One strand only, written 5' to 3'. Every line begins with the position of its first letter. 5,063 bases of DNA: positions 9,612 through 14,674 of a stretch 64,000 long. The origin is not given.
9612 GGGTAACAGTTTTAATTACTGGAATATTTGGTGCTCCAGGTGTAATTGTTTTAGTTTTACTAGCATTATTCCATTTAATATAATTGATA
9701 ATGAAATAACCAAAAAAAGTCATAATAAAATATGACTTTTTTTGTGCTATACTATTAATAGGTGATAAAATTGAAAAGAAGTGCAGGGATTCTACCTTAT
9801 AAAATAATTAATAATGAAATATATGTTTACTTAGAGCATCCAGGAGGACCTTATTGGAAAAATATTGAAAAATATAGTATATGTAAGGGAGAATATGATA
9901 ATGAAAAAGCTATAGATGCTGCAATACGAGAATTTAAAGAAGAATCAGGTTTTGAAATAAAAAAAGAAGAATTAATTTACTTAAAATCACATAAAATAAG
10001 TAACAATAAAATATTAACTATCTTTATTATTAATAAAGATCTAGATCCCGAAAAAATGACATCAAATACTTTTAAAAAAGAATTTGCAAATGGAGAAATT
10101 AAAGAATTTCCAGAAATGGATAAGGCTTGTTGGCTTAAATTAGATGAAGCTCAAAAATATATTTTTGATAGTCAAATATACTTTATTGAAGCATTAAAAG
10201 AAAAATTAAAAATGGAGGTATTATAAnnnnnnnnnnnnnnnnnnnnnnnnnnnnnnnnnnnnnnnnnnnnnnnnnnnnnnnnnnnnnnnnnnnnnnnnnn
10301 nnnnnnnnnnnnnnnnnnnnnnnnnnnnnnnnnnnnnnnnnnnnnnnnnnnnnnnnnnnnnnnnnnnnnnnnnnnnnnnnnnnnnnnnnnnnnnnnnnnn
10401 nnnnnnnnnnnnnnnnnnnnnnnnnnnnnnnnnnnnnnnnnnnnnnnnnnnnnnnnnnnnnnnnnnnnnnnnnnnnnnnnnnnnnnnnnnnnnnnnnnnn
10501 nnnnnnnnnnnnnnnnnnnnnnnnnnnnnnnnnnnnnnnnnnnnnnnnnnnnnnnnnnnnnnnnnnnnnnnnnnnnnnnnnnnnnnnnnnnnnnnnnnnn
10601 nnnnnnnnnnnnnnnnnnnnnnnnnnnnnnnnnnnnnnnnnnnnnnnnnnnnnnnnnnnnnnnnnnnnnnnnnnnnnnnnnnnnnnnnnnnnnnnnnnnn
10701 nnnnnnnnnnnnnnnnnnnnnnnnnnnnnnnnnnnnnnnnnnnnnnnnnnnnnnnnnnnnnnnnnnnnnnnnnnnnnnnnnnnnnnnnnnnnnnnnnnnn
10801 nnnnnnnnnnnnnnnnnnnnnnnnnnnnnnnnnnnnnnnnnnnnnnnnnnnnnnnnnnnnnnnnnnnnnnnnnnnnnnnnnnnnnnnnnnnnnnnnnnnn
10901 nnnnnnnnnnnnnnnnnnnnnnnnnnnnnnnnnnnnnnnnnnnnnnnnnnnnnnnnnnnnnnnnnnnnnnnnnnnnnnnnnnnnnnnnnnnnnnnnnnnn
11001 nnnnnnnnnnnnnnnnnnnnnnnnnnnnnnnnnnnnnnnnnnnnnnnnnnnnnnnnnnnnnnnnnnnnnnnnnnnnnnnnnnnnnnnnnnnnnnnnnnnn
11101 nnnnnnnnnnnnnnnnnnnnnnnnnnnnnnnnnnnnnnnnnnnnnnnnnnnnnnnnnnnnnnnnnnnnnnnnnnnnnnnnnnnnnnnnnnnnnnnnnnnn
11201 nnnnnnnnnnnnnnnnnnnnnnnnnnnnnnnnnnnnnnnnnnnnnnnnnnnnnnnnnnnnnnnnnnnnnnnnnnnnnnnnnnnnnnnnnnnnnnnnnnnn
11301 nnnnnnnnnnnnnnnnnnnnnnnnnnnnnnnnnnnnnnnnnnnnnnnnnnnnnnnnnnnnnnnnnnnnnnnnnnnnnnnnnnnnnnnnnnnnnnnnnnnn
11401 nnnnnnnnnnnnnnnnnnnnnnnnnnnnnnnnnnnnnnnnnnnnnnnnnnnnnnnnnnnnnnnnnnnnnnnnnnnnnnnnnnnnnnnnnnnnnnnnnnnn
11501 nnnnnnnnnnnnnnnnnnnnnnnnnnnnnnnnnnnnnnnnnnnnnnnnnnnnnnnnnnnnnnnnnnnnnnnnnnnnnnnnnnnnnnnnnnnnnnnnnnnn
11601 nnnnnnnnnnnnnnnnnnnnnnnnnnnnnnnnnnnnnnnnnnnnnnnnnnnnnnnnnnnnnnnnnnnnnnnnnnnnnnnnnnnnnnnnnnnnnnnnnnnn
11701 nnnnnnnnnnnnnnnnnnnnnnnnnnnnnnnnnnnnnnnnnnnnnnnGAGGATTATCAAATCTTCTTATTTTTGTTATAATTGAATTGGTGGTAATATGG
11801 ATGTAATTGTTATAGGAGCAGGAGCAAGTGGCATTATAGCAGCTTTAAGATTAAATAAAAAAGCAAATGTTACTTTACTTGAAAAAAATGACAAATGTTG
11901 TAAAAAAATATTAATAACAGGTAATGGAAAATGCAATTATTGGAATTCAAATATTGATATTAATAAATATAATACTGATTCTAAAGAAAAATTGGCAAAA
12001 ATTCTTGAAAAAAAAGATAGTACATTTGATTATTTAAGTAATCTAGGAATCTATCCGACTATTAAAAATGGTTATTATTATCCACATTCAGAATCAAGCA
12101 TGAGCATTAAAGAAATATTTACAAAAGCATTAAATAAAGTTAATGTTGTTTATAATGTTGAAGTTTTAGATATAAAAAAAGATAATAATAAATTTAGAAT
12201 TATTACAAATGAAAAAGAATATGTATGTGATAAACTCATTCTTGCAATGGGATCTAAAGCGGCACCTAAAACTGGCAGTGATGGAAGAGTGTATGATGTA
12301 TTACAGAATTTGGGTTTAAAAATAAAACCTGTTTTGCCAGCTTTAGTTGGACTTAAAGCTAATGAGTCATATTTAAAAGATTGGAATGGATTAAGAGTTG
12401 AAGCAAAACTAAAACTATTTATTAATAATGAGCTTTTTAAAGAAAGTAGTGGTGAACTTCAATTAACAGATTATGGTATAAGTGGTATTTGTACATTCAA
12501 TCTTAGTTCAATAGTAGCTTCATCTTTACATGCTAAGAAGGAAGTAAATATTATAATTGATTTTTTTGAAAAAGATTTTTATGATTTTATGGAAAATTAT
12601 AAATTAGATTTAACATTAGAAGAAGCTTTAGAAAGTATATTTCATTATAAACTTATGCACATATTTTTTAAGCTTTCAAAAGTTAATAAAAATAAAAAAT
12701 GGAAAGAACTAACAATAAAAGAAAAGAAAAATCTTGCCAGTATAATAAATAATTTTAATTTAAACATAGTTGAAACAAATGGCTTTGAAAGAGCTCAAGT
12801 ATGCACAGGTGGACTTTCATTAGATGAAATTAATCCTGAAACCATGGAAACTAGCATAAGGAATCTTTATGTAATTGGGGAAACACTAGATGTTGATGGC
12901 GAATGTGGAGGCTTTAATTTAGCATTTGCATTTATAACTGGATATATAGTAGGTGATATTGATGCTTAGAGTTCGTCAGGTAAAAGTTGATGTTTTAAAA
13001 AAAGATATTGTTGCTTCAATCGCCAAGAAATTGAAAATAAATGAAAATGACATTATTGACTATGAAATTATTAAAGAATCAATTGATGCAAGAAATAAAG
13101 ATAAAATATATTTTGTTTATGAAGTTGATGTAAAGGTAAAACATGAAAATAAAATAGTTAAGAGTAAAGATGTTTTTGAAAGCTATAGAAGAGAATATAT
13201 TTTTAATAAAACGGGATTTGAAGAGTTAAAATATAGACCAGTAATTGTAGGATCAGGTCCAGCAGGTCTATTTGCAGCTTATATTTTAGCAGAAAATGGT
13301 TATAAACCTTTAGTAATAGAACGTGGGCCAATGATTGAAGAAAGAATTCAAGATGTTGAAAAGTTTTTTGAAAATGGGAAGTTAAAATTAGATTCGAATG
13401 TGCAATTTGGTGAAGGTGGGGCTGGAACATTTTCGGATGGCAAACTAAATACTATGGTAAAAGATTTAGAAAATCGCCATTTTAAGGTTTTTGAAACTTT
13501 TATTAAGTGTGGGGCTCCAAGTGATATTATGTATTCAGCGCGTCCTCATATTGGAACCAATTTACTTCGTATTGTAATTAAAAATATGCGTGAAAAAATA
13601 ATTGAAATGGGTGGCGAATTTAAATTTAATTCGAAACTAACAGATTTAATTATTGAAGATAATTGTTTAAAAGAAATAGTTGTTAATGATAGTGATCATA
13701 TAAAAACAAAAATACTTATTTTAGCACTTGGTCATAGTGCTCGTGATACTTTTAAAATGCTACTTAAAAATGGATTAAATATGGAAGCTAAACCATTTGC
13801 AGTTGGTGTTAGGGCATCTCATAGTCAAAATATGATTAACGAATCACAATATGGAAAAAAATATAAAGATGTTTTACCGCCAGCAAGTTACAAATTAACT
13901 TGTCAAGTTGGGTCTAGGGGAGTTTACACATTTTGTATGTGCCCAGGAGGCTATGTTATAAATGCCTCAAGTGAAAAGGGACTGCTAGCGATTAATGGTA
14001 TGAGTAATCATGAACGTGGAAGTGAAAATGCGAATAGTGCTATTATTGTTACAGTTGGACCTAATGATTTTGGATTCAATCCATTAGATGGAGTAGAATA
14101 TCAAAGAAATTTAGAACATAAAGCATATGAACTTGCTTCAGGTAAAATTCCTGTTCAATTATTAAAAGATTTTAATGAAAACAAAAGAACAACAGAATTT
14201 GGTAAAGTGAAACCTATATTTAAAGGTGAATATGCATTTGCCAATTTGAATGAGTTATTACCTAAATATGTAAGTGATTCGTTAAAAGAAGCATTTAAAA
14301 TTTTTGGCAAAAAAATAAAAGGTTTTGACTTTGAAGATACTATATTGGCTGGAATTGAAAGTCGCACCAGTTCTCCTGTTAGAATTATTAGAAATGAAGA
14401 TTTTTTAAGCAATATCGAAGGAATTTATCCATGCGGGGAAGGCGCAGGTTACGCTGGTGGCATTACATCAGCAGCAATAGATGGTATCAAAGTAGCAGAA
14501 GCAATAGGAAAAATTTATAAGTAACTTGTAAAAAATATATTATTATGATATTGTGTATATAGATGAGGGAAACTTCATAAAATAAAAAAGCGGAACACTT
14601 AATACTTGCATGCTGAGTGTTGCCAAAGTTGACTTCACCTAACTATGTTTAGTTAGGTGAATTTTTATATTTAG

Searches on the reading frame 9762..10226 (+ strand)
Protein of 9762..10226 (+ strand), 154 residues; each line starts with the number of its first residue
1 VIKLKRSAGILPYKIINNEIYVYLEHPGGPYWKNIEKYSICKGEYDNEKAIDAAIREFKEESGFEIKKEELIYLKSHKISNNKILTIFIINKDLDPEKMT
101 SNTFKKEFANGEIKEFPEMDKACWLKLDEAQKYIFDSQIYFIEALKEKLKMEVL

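Call 86: search_protein_families(library=pfam, proteins=[window:9762-10226:+], max_evalue=0.001)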
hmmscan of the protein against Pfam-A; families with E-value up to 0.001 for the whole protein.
window:9762-10226:+ (154 aa): 1 family
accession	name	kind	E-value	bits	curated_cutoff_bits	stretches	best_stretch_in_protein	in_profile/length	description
PF00293.34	NUDIX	-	2.4e-07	31.3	21.1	1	33-136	28-125/134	NUDIX domain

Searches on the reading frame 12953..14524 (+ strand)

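Call 86: search_protein_families(library=pfam, proteins=[window:12953-14524:+], max_evalue=0.001)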
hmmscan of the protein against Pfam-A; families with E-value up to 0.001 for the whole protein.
window:12953-14524:+ (523 aa): 9 families
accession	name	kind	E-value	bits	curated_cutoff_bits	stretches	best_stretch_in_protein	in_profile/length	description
PF21688.3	FAD-depend_C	-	7.8e-73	245.3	27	1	281-472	1-197/197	FAD-dependent protein, C-terminal domain-like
PF01266.30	DAO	-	6.1e-08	33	27.9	1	97-127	3-33/353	FAD dependent oxidoreductase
PF07992.20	Pyr_redox_2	-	6e-07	29.6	26.1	0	96-126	3-33/291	Pyridine nucleotide-disulphide oxidoreductase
PF03486.20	HI0933_like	-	1.2e-06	28.6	50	0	97-132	4-39/244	HI0933-like protein Rossmann domain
PF13450.12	NAD_binding_8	-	2.7e-06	28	21.9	1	98-126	1-29/68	NAD(P)-binding Rossmann-like domain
PF00890.30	FAD_binding_2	-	3.6e-05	23.6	20.4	1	97-126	3-32/414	FAD binding domain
PF01494.25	FAD_binding_3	-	0.00019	21.2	22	1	97-124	5-32/349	FAD binding domain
PF13738.12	Pyr_redox_3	-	0.00048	19.9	30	1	97-127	1-32/305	Pyridine nucleotide-disulphide oxidoreductase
PF01946.23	Thi4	-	0.0005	19.8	26.2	0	97-124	21-49/235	Thi4 family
